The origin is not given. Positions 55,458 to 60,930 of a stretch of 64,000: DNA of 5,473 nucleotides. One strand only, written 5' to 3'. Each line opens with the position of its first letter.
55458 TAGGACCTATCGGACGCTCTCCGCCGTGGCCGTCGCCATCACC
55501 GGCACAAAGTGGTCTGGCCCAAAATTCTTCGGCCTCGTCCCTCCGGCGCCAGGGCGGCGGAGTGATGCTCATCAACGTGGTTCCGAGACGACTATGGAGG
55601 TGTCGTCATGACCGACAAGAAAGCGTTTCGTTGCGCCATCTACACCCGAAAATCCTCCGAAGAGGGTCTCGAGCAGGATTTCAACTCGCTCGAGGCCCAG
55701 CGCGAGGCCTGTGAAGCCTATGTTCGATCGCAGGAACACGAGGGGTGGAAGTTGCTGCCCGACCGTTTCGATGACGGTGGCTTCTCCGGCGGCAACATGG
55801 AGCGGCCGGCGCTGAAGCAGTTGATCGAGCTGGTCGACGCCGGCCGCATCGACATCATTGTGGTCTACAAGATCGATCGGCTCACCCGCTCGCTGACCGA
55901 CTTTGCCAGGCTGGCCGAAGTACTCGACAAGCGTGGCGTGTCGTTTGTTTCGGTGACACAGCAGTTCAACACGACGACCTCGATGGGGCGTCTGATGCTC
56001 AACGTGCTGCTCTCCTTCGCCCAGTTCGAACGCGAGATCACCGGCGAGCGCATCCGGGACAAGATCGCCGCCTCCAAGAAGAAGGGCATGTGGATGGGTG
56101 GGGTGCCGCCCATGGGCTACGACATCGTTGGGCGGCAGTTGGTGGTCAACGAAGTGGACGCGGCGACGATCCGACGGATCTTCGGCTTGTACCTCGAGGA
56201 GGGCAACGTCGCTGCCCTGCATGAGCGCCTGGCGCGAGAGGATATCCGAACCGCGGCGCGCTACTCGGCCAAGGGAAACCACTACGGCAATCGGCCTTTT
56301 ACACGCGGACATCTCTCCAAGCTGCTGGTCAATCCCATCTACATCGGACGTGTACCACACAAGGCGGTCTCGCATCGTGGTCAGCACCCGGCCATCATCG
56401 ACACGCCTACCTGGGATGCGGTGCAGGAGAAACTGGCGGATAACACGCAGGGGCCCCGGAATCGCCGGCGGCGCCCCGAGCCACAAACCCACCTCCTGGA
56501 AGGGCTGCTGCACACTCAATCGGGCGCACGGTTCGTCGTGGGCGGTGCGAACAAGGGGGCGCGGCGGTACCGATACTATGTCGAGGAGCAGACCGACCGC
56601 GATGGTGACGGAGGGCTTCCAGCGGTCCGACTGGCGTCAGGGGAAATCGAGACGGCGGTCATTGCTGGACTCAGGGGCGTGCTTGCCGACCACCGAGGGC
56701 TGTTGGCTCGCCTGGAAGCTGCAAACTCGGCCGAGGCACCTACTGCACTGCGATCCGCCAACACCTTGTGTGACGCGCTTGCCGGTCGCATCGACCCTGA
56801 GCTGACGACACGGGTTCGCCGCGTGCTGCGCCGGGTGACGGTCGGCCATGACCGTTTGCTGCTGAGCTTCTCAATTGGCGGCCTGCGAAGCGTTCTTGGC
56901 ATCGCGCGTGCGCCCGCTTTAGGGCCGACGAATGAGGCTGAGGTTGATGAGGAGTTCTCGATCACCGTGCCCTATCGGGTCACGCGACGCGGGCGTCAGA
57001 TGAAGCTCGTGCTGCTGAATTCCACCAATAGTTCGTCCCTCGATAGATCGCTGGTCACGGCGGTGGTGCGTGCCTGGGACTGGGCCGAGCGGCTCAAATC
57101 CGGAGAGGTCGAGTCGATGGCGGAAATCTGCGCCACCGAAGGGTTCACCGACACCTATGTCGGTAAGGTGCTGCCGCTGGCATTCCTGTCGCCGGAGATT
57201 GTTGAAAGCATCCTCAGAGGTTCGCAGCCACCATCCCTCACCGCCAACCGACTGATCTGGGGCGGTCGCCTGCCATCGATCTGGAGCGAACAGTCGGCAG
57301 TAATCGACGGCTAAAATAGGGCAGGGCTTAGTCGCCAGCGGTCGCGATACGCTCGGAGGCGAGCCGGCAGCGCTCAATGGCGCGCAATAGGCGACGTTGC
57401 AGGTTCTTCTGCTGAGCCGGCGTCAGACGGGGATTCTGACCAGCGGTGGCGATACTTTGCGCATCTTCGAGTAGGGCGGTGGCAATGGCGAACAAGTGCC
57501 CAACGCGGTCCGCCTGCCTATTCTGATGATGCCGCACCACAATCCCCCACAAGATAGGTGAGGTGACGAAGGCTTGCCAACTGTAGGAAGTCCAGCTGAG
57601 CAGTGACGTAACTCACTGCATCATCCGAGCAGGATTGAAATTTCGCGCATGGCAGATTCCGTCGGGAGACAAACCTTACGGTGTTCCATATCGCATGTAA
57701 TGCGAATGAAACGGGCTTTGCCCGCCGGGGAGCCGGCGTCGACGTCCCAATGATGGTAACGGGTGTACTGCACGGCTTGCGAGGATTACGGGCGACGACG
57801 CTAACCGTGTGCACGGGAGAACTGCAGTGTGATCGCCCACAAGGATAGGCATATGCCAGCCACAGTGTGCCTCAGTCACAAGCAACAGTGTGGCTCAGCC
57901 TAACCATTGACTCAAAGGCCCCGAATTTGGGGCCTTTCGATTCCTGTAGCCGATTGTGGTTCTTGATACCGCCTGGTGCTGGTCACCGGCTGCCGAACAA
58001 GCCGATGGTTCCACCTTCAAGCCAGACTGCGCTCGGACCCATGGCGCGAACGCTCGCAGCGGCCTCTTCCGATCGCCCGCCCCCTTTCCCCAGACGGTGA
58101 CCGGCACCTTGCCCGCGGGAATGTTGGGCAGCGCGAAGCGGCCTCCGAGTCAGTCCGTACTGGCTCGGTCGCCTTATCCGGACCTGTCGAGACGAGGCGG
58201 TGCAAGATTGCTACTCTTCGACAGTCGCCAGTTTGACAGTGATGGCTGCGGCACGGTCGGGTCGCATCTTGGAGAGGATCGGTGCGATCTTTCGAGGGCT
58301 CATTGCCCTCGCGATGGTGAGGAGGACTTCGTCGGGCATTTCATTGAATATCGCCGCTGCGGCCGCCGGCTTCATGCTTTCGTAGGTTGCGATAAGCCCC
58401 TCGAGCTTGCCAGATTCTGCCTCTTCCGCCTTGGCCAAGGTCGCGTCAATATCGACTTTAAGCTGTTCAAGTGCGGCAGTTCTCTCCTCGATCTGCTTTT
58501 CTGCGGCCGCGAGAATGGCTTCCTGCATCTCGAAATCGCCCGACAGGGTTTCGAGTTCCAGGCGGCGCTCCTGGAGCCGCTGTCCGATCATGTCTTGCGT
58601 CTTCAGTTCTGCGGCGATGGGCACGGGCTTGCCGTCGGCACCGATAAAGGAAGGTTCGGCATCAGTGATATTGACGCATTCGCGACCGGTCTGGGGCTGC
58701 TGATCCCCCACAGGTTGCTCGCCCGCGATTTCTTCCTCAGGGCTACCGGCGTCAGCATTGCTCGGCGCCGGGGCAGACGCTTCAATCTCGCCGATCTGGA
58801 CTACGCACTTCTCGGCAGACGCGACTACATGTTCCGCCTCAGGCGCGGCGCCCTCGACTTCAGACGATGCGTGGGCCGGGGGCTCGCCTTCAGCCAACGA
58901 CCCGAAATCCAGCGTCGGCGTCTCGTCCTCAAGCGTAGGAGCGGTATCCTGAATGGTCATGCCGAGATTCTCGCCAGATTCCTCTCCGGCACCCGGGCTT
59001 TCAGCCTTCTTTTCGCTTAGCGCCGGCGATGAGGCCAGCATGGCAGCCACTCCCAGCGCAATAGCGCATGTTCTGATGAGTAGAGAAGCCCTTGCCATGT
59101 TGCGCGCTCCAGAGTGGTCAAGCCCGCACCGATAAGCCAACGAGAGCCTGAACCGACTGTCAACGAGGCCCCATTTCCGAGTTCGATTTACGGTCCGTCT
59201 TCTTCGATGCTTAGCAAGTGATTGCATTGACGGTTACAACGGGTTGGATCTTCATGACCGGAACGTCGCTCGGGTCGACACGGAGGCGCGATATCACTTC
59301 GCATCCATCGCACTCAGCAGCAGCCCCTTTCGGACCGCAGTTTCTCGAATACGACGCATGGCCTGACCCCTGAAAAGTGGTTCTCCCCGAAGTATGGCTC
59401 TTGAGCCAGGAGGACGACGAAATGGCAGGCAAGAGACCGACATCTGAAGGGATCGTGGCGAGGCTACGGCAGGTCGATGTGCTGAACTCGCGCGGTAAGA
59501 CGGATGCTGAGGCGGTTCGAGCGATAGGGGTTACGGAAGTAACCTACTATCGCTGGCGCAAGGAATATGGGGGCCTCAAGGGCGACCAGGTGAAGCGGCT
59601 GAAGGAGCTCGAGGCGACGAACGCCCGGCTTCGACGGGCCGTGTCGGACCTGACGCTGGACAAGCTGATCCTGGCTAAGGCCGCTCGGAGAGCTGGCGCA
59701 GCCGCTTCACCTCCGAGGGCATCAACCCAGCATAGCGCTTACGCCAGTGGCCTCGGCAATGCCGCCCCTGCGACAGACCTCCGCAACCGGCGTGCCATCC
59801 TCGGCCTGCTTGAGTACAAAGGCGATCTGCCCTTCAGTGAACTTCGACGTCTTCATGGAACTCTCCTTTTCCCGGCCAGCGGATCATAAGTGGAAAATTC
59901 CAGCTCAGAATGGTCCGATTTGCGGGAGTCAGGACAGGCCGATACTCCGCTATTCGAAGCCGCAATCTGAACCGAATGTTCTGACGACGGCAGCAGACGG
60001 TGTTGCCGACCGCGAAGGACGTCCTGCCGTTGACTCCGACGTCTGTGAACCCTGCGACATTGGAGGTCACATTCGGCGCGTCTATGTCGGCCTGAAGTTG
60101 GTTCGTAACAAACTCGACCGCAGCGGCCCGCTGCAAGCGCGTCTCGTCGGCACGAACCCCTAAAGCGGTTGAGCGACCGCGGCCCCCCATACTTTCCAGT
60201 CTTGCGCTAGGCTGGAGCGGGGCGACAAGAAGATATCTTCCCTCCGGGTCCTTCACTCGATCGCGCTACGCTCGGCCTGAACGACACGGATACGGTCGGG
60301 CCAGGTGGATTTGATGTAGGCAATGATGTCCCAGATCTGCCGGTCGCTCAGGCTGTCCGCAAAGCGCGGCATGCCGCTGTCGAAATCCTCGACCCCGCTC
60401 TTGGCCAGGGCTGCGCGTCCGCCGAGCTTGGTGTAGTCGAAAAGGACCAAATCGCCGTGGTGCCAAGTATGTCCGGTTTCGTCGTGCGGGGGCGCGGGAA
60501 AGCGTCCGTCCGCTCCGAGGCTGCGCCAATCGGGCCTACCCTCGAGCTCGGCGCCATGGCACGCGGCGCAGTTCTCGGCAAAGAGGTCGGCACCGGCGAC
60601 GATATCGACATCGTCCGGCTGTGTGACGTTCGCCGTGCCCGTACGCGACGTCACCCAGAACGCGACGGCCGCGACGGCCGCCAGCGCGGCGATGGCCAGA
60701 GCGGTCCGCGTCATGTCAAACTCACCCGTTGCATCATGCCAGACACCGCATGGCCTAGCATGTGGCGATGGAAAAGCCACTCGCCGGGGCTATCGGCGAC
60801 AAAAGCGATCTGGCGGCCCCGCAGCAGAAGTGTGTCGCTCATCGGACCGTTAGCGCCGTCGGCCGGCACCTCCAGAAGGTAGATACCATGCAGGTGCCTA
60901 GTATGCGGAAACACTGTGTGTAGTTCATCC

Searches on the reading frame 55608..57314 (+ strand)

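Call 25: search_protein_families(library=pfam, proteins=[window:55608-57314:+], max_evalue=0.01)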
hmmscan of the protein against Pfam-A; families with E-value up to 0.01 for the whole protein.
window:55608-57314:+ (568 aa): 2 families
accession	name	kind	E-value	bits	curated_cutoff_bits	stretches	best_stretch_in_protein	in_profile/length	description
PF00239.26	Resolvase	-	2e-40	138.7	23.3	1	10-162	2-145/145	Resolvase, N terminal domain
PF07508.19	Recombinase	-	1.8e-13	51.1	21.1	1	184-279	3-102/102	Recombinase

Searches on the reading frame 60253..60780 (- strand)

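Call 94: search_protein_families(library=pfam, proteins=[window:60253-60780:-], max_evalue=0.001)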
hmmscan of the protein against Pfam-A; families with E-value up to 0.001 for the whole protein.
window:60253-60780:- (175 aa): 2 families
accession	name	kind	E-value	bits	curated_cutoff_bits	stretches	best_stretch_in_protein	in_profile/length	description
PF00034.26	Cytochrom_C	-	1.1e-12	49.5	21.3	1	61-160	2-90/90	Cytochrome c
PF13442.11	Cytochrome_CBB3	-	1e-10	42.2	27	1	61-156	4-68/68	Cytochrome C oxidase, cbb3-type, subunit III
